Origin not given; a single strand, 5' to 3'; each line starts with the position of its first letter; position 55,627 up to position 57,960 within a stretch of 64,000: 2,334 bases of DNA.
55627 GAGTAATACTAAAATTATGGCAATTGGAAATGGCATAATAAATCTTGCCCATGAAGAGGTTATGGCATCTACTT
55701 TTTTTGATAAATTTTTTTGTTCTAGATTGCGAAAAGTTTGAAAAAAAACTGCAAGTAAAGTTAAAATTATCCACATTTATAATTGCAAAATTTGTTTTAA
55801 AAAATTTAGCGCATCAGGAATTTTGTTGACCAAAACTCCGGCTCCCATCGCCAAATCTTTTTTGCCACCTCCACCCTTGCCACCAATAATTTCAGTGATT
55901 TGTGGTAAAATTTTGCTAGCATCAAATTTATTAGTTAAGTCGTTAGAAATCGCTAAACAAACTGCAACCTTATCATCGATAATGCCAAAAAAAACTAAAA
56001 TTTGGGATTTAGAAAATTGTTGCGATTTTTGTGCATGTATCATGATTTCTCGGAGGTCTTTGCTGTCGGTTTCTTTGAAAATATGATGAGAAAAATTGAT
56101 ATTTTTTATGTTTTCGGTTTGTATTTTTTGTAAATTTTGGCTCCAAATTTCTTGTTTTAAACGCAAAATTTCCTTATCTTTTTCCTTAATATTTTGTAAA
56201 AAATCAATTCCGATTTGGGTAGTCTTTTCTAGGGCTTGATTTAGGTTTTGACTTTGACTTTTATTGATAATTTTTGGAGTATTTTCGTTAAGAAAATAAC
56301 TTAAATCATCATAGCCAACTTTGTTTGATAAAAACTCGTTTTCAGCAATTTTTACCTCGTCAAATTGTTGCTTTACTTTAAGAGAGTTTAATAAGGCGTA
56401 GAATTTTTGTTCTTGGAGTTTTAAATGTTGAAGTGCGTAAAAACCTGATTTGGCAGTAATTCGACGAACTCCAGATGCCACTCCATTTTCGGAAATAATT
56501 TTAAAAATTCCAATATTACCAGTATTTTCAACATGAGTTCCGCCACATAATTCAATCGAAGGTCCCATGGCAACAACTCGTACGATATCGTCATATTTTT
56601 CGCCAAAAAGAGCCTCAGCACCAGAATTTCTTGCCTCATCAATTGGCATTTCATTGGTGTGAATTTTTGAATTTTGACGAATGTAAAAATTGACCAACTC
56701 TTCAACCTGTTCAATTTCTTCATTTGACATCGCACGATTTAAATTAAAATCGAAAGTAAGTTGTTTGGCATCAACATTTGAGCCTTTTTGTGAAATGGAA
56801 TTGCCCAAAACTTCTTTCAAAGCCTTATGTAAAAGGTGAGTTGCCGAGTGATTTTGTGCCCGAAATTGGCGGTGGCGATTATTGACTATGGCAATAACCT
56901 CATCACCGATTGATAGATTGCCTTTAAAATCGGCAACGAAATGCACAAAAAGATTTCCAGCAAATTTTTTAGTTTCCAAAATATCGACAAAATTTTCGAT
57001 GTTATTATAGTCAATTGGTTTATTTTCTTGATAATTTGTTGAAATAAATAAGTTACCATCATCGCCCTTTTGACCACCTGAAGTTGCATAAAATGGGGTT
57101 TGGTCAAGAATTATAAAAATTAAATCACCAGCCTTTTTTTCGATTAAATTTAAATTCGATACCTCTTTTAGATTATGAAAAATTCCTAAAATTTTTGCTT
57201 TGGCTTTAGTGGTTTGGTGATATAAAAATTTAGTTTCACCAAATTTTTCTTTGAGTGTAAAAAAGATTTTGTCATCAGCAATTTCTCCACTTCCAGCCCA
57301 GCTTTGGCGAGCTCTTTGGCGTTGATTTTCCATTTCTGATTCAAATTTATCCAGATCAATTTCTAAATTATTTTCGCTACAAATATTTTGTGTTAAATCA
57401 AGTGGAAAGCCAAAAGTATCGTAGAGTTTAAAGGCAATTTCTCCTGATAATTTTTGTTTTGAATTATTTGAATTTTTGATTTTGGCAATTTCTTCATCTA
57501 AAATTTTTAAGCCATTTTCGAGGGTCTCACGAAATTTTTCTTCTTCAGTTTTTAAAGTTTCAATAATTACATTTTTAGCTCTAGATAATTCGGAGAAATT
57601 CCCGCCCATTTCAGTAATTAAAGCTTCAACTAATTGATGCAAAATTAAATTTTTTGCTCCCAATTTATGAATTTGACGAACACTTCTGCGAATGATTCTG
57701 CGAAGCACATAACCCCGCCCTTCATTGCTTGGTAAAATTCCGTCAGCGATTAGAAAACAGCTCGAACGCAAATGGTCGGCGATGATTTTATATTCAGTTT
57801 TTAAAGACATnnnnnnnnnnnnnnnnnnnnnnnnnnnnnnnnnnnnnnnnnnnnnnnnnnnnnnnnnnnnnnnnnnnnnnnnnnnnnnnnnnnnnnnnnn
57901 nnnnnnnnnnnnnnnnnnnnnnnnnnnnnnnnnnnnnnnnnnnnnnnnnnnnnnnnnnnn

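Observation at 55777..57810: alaS ORF lacks the entire aminoacylation core: split or truncated alanyl-tRNA synthetase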

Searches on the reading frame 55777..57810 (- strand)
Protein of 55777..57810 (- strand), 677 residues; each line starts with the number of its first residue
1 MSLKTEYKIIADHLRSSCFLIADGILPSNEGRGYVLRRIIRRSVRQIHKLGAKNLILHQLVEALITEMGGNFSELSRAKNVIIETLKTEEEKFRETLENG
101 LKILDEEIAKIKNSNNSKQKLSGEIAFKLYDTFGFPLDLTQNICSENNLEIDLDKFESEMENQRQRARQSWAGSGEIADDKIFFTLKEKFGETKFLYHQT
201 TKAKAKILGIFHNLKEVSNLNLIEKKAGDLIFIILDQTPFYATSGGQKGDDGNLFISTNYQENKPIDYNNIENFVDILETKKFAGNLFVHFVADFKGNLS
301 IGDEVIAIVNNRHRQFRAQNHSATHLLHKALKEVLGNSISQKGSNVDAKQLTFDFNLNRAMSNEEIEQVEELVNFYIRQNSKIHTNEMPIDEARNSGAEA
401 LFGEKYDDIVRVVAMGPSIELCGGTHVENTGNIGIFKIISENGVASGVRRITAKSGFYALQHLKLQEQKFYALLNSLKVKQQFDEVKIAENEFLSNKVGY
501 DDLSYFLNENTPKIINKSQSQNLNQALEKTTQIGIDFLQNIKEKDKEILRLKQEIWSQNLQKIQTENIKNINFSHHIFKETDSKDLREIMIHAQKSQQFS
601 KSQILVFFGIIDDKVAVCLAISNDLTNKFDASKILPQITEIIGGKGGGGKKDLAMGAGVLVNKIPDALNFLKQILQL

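Call 5: search_protein_families(library=pfam, proteins=[window:55777-57810:-])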
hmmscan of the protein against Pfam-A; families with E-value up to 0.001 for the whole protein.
window:55777-57810:- (677 aa): 3 families
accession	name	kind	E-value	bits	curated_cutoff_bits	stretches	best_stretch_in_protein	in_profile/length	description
PF01411.24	tRNA-synt_2c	-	3.1e-83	280.6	30.3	1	4-311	269-550/552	tRNA synthetases class II (A)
PF07973.19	tRNA_SAD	-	7.6e-18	64.7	24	1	410-451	1-43/44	Threonyl and Alanyl tRNA synthetase second additional domain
PF02272.25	DHHA1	-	2e-09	38.3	25.9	1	580-676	12-101/102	DHHA1 domain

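Call 8: find_homologous_proteins(query=window:55777-57810:-)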
Query window:55777-57810:- (677 aa): 8000 proteins with E <= 0.001 among 8000 candidates; the best 120 are listed.
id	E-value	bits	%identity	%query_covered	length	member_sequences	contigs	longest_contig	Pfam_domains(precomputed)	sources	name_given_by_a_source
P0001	0.0e+0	1480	100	100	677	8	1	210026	PF01411.25,PF07973.20,PF02272.25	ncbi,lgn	ncbi:MAG: alanine--tRNA ligase [Rickettsiales bacterium]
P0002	0.0e+0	1450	98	100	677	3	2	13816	PF01411.25,PF07973.20,PF02272.25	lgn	-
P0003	0.0e+0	1286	86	100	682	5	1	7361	PF01411.25,PF07973.20,PF02272.25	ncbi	ncbi:MAG: alanine--tRNA ligase [Alphaproteobacteria bacterium]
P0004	0.0e+0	1022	69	100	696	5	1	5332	PF01411.25,PF07973.20,PF02272.25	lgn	-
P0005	0.0e+0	1021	68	100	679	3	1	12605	PF01411.25,PF07973.20,PF02272.25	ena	-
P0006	0.0e+0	1020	69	100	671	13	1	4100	PF01411.25,PF07973.20,PF02272.25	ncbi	-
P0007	0.0e+0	1017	69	100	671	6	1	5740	PF01411.25,PF07973.20,PF02272.25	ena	-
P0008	0.0e+0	1015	69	100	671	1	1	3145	PF01411.25,PF07973.20,PF02272.25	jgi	jgi:alanyl-tRNA synthetase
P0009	0.0e+0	1013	68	100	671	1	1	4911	PF01411.25,PF07973.20,PF02272.25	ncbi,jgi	jgi:alanyl-tRNA synthetase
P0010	0.0e+0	1013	68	100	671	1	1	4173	PF01411.25,PF07973.20,PF02272.25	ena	-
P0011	0.0e+0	1011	68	100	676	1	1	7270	PF01411.25,PF07973.20,PF02272.25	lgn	-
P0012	5.7e-298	1008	68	100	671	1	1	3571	PF01411.25,PF07973.20,PF02272.25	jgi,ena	jgi:alanyl-tRNA synthetase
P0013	1.2e-297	1007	68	100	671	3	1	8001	PF01411.25,PF07973.20,PF02272.25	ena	-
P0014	2.2e-297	1006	68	100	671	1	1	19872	PF01411.25,PF07973.20,PF02272.25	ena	-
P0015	3.0e-297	1005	68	100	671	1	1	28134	PF01411.25,PF07973.20,PF02272.25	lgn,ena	-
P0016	3.1e-297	1005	68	100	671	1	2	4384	PF01411.25,PF07973.20,PF02272.25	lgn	-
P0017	3.8e-297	1005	68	100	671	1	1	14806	PF01411.25,PF07973.20,PF02272.25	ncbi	-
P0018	5.0e-297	1005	68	100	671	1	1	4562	PF01411.25,PF07973.20,PF02272.25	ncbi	-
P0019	5.7e-297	1004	68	100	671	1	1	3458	PF01411.25,PF07973.20,PF02272.25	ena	-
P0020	6.4e-297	1004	68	100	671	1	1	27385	PF01411.25,PF07973.20,PF02272.25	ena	-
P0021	6.8e-297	1004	68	100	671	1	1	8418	PF01411.25,PF07973.20,PF02272.25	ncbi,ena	-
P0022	9.6e-297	1004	68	100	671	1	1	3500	PF01411.25,PF07973.20,PF02272.25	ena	-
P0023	1.1e-296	1004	67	100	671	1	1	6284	PF01411.25,PF07973.20,PF02272.25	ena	-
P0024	1.2e-296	1003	68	100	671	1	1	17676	PF01411.25,PF07973.20,PF02272.25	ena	-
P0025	1.2e-296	1003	68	100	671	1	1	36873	PF01411.25,PF07973.20,PF02272.25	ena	-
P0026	1.3e-296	1003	68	100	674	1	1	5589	PF01411.25,PF07973.20,PF02272.25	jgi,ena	jgi:alanyl-tRNA synthetase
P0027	1.5e-296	1003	68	100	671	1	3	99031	PF01411.25,PF07973.20,PF02272.25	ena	-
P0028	1.8e-296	1003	68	100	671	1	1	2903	PF01411.25,PF07973.20,PF02272.25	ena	-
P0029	1.8e-296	1003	68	100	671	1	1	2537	PF01411.25,PF07973.20,PF02272.25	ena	-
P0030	2.3e-296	1002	68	100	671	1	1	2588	PF01411.25,PF07973.20,PF02272.25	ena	-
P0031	4.6e-296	1001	67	100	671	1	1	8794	PF01411.25,PF07973.20,PF02272.25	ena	-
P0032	5.7e-296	1001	67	100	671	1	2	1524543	PF01411.25,PF07973.20,PF02272.25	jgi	jgi:alanyl-tRNA synthetase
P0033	7.3e-296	1001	67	100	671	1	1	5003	PF01411.25,PF07973.20,PF02272.25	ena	-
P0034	8.1e-296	1001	67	100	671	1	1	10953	PF01411.25,PF07973.20,PF02272.25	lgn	-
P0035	9.8e-296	1000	67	100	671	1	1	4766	PF01411.25,PF07973.20,PF02272.25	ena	-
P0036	1.1e-295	1000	68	100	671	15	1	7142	PF01411.25,PF07973.20,PF02272.25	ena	-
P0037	1.4e-295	1000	68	100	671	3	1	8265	PF01411.25,PF07973.20,PF02272.25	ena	-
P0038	1.5e-295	1000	68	100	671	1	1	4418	PF01411.25,PF07973.20,PF02272.25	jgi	-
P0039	1.9e-295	999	68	100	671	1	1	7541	PF01411.25,PF07973.20,PF02272.25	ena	-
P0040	2.2e-295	999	68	100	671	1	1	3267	PF01411.25,PF07973.20,PF02272.25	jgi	-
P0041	3.2e-294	995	67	100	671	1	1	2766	PF01411.25,PF07973.20,PF02272.25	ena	-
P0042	6.1e-286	968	66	99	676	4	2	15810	PF01411.25,PF07973.20,PF02272.25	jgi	jgi:alanyl-tRNA synthetase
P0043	1.1e-284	964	65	100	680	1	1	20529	PF01411.25,PF07973.20,PF02272.25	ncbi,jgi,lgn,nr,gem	ncbi:MAG: alanine--tRNA ligase [Alphaproteobacteria bacterium]|nr:alanine--tRNA ligase [Alphaproteob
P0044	3.3e-283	959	64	99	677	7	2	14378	PF01411.25,PF07973.20,PF02272.25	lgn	-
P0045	2.0e-281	953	64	100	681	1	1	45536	PF01411.25,PF07973.20,PF02272.25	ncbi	-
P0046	9.8e-281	951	64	100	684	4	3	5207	PF01411.25,PF07973.20,PF02272.25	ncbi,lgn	-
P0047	9.3e-278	941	64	99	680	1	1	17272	PF01411.25,PF07973.20,PF02272.25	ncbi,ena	-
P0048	2.4e-277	940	63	99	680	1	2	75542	PF01411.25,PF07973.20,PF02272.25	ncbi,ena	-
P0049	2.8e-277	939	64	100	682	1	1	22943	PF01411.25,PF07973.20,PF02272.25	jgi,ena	-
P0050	3.1e-277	939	63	100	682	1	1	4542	PF01411.25,PF07973.20,PF02272.25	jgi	-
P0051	5.5e-277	938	64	99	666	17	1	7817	PF01411.25,PF07973.20,PF02272.25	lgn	-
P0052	1.2e-276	937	63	100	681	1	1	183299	PF01411.25,PF07973.20,PF02272.25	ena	-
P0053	2.2e-276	936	63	99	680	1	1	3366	PF01411.25,PF07973.20,PF02272.25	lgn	-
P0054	4.6e-276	935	64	100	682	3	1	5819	PF01411.25,PF07973.20,PF02272.25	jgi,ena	jgi:alanyl-tRNA synthetase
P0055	1.2e-275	934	63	100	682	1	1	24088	PF01411.25,PF07973.20,PF02272.25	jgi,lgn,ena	jgi:alanyl-tRNA synthetase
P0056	2.0e-275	933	63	99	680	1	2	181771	PF01411.25,PF07973.20,PF02272.25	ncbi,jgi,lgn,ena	jgi:alanyl-tRNA synthetase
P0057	3.2e-275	933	63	100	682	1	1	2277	PF01411.25,PF07973.20,PF02272.25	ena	-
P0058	3.7e-274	929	64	97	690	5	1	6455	PF01411.25,PF07973.20,PF02272.25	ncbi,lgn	ncbi:MAG: alanine--tRNA ligase [Alphaproteobacteria bacterium]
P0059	4.3e-272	922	63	100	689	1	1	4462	PF01411.25,PF07973.20,PF02272.25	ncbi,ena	-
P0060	2.1e-271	920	63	100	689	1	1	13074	PF01411.25,PF07973.20,PF02272.25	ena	-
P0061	4.6e-271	919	63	100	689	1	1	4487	PF01411.25,PF07973.20,PF02272.25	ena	-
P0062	5.0e-271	919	63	100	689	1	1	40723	PF01411.25,PF07973.20,PF02272.25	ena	-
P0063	5.1e-271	919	63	100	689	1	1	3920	PF01411.25,PF07973.20,PF02272.25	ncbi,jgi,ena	-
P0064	9.2e-271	918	62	100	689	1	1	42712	PF01411.25,PF07973.20,PF02272.25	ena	-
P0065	9.4e-271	918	63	100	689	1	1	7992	PF01411.25,PF07973.20,PF02272.25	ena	-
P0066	1.4e-270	917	62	100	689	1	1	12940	PF01411.25,PF07973.20,PF02272.25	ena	-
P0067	1.6e-270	917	62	100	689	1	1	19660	PF01411.25,PF07973.20,PF02272.25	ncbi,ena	-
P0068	1.7e-270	917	62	100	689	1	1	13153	PF01411.25,PF07973.20,PF02272.25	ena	-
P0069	2.1e-270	917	62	100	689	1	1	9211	PF01411.25,PF07973.20,PF02272.25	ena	-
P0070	4.0e-270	916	63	99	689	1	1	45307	PF01411.25,PF07973.20,PF02272.25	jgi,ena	jgi:alanyl-tRNA synthetase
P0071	4.4e-268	909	63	100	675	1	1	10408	PF01411.25,PF07973.20,PF02272.25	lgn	-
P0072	1.1e-262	891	62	100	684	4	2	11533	PF01411.25,PF07973.20,PF02272.25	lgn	-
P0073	1.7e-262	891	61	100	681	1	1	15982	PF01411.25,PF07973.20,PF02272.25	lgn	-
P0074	3.3e-262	890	60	100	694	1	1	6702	PF01411.25,PF07973.20,PF02272.25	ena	-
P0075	2.2e-260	884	67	90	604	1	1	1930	PF01411.25,PF07973.20,PF02272.25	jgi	jgi:alanyl-tRNA synthetase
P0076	5.2e-259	879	60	100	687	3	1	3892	PF01411.25,PF07973.20,PF02272.25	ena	-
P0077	9.1e-250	849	57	99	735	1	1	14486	PF01411.25,PF07973.20,PF02272.25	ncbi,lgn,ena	-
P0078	1.0e-246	838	59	99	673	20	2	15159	PF01411.25,PF07973.20,PF02272.25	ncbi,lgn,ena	-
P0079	2.2e-244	831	59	100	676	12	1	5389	PF01411.25,PF07973.20,PF02272.25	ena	-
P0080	1.4e-243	828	58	100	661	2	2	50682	PF01411.25,PF07973.20,PF02272.25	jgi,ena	-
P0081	1.2e-242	825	59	99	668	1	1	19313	PF01411.25,PF07973.20,PF02272.25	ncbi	-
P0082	1.8e-241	821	57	99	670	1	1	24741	PF01411.25,PF07973.20,PF02272.25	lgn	-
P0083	4.8e-240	816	58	99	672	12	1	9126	PF01411.25,PF07973.20,PF02272.25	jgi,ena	-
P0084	5.0e-237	806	56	99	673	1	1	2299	PF01411.25,PF07973.20,PF02272.25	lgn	-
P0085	6.2e-236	803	55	99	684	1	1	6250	PF01411.25,PF07973.20,PF02272.25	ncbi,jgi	jgi:alanyl-tRNA synthetase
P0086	1.0e-235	802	55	99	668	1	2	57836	PF01411.25,PF07973.20,PF02272.25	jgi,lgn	jgi:alanyl-tRNA synthetase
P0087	3.4e-235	800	58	99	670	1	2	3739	PF01411.25,PF07973.20,PF02272.25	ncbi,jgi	jgi:alanyl-tRNA synthetase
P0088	5.6e-235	800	55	99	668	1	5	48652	PF01411.25,PF07973.20,PF02272.25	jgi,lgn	jgi:alanyl-tRNA synthetase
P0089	7.1e-234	796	56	99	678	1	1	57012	PF01411.25,PF07973.20,PF02272.25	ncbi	-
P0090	8.8e-234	796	54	99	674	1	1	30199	PF01411.25,PF07973.20,PF02272.25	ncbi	-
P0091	9.9e-233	792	55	99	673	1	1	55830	PF01411.25,PF07973.20,PF02272.25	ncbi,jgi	jgi:alanyl-tRNA synthetase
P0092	5.1e-232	790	54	100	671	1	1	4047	PF01411.25,PF07973.20,PF02272.25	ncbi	-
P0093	2.4e-231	788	55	99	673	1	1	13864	PF01411.25,PF07973.20,PF02272.25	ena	-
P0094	3.6e-231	787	54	100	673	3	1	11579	PF01411.25,PF07973.20,PF02272.25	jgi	jgi:alanyl-tRNA synthetase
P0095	4.3e-231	787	52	99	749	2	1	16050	PF01411.25,PF07973.20,PF02272.25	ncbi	-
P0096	4.9e-231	787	54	100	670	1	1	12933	PF01411.25,PF07973.20,PF02272.25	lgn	-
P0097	2.4e-229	781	56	97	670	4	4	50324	PF01411.25,PF07973.20,PF02272.25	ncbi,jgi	ncbi:MAG: alanyl-tRNA synthetase [Rickettsiales bacterium]|jgi:alanyl-tRNA synthetase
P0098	3.5e-229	781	54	99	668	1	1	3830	PF01411.25,PF07973.20,PF02272.25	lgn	-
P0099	4.8e-228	777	54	100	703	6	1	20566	PF01411.25,PF07973.20,PF02272.25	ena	-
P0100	1.1e-227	776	54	100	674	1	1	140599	PF01411.25,PF07973.20,PF02272.25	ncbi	ncbi:MAG: alanine--tRNA ligase [Pseudomonadota bacterium]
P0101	5.9e-227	773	53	99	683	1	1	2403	PF01411.25,PF07973.20,PF02272.25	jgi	-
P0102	4.1e-226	770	54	100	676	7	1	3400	PF01411.25,PF07973.20,PF02272.25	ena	-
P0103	2.8e-225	768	54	100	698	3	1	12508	PF01411.25,PF07973.20,PF02272.25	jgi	-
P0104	3.9e-225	767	52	98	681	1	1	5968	PF01411.25,PF07973.20,PF02272.25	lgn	-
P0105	6.7e-225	766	53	100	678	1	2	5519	PF01411.25,PF07973.20,PF02272.25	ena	-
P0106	4.5e-224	764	53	99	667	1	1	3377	PF01411.25,PF07973.20,PF02272.25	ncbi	-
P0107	9.9e-223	759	55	100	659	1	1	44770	PF01411.25,PF07973.20,PF02272.25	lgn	-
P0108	1.4e-222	759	54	99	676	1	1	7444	PF01411.25,PF07973.20,PF02272.25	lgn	-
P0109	1.2e-220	752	53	99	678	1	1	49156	PF01411.25,PF07973.20,PF02272.25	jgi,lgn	jgi:alanyl-tRNA synthetase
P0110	9.5e-219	746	52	99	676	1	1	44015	PF01411.25,PF07973.20,PF02272.25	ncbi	-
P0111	9.1e-218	743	52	99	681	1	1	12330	PF01411.25,PF07973.20,PF02272.25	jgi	-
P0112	2.4e-217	741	52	99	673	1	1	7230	PF01411.25,PF07973.20,PF02272.25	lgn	-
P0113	3.0e-217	741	52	99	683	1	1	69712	PF01411.25,PF07973.20,PF02272.25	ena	-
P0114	3.8e-216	737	52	99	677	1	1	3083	PF01411.25,PF07973.20,PF02272.25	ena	-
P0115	1.0e-215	736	51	100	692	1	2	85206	PF01411.25,PF07973.20,PF02272.25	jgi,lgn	jgi:alanyl-tRNA synthetase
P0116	2.1e-215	735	52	99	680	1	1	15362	PF01411.25,PF07973.20,PF02272.25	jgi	jgi:alanyl-tRNA synthetase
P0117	3.1e-215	734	54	99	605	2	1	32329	PF01411.25,PF07973.20,PF02272.25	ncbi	-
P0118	4.3e-213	727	52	100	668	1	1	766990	PF01411.25,PF07973.20,PF02272.25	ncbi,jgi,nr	ncbi:MAG: alanyl-tRNA synthetase [Rickettsiaceae bacterium]|jgi:alanyl-tRNA synthetase|nr:alanyl-tRN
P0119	1.7e-211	722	51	99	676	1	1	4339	PF01411.25,PF07973.20,PF02272.25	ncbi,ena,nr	ncbi:MAG: alanine--tRNA ligase [Proteobacteria bacterium]|nr:alanine--tRNA ligase [Pseudomonadota ba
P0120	4.8e-211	721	53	98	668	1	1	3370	PF01411.25,PF07973.20,PF02272.25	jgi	jgi:alanyl-tRNA synthetase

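Call 10: find_encoding_contigs(protein=P0001, flank=10000, max_places=4)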
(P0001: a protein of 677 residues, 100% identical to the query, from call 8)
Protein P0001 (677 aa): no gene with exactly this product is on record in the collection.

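Call 11: find_encoding_contigs(protein=P0032, flank=10000, max_places=3)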
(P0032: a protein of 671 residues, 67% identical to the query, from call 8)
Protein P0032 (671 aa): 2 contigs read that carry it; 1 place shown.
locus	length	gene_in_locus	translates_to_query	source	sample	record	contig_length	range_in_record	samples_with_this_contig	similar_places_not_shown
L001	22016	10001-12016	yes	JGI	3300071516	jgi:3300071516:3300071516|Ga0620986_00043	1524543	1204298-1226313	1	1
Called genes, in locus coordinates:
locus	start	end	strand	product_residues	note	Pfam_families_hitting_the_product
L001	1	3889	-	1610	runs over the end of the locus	PF21075:GDH_ACT1, PF21073:GDH_HM1, PF21076:GDH_ACT2, PF21079:GDH_HM2 (weak), PF21077:GDH_ACT3, PF21078:GDH_HM3, PF05088:Bac_GDH_CD, PF21074:GDH_C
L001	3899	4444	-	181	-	PF05198:IF3_N, PF00707:IF3_C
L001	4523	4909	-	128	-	PF02021:UPF0102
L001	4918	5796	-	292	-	PF00590:TP_methylase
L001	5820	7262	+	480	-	PF04348:LppC, PF13458:Peripla_BP_6, PF01094:ANF_receptor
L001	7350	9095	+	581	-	PF23023:Anti-Pycsar_Apyc1 (faint), PF00753:Lactamase_B, PF12706:Lactamase_B_2 (weak), PF22505:RNase_J_b_CASP, PF07521:RMMBL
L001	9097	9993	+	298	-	PF00892:EamA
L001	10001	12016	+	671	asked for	PF01411:tRNA-synt_2c, PF07973:tRNA_SAD, PF02272:DHHA1 (weak)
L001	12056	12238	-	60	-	-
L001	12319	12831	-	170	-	PF04480:DUF559, PF18741:MTES_1575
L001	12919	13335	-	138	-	-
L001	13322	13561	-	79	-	-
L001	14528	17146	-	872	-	PF02384:N6_Mtase, PF01170:UPF0020, PF13847:Methyltransf_31 (faint), PF20473:MmeI_Mtase (weak), PF07669:Eco57I, PF01420:Methylase_S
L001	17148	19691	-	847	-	PF04313:HSDR_N (faint), PF13588:HSDR_N_2, PF00270:DEAD, PF04851:ResIII, PF18766:SWI2_SNF2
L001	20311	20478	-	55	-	-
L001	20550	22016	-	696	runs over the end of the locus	PF01757:Acyl_transf_3, PF16822:ALGX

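Call 12: find_encoding_contigs(protein=P0118, flank=10000, max_places=3)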
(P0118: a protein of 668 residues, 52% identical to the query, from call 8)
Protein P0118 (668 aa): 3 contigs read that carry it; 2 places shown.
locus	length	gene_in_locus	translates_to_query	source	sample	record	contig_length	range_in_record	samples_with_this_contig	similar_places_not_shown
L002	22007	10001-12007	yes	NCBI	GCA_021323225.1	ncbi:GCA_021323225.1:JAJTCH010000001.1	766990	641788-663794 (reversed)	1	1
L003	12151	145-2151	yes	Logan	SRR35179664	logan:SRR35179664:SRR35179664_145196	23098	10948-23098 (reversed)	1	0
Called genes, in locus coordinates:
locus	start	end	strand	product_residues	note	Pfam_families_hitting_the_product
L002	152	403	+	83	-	PF00462:Glutaredoxin, PF13417:GST_N_3 (weak)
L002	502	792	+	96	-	PF00166:Cpn10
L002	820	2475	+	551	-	PF00118:Cpn60_TCP1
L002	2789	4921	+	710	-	PF27087:LRR_TMOD-LMOD (faint)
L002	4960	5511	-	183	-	PF10604:Polyketide_cyc2 (weak), PF03364:Polyketide_cyc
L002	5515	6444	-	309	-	PF02899:Phage_int_SAM_1, PF00589:Phage_integrase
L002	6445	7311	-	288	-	PF01145:Band_7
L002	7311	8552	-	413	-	PF01145:Band_7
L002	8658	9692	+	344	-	PF00142:Fer4_NifH (faint), PF01656:CbiA, PF02374:ArsA_ATPase (faint), PF09140:MipZ, PF10609:ParA, PF13614:AAA_31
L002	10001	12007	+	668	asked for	PF01411:tRNA-synt_2c, PF07973:tRNA_SAD, PF02272:DHHA1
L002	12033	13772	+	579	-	PF23023:Anti-Pycsar_Apyc1 (faint), PF00753:Lactamase_B, PF12706:Lactamase_B_2, PF22505:RNase_J_b_CASP, PF07521:RMMBL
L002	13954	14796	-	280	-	PF02569:Pantoate_ligase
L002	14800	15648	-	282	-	PF17827:PrmC_N, PF05175:MTS, PF06325:PrmA (faint), PF13847:Methyltransf_31, PF08241:Methyltransf_11 (faint), PF08242:Methyltransf_12 (weak), PF13649:Methyltransf_25, PF01170:UPF0020 (weak), +1 more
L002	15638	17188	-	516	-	-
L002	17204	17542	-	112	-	PF00111:Fer2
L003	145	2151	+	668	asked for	PF01411:tRNA-synt_2c, PF07973:tRNA_SAD, PF02272:DHHA1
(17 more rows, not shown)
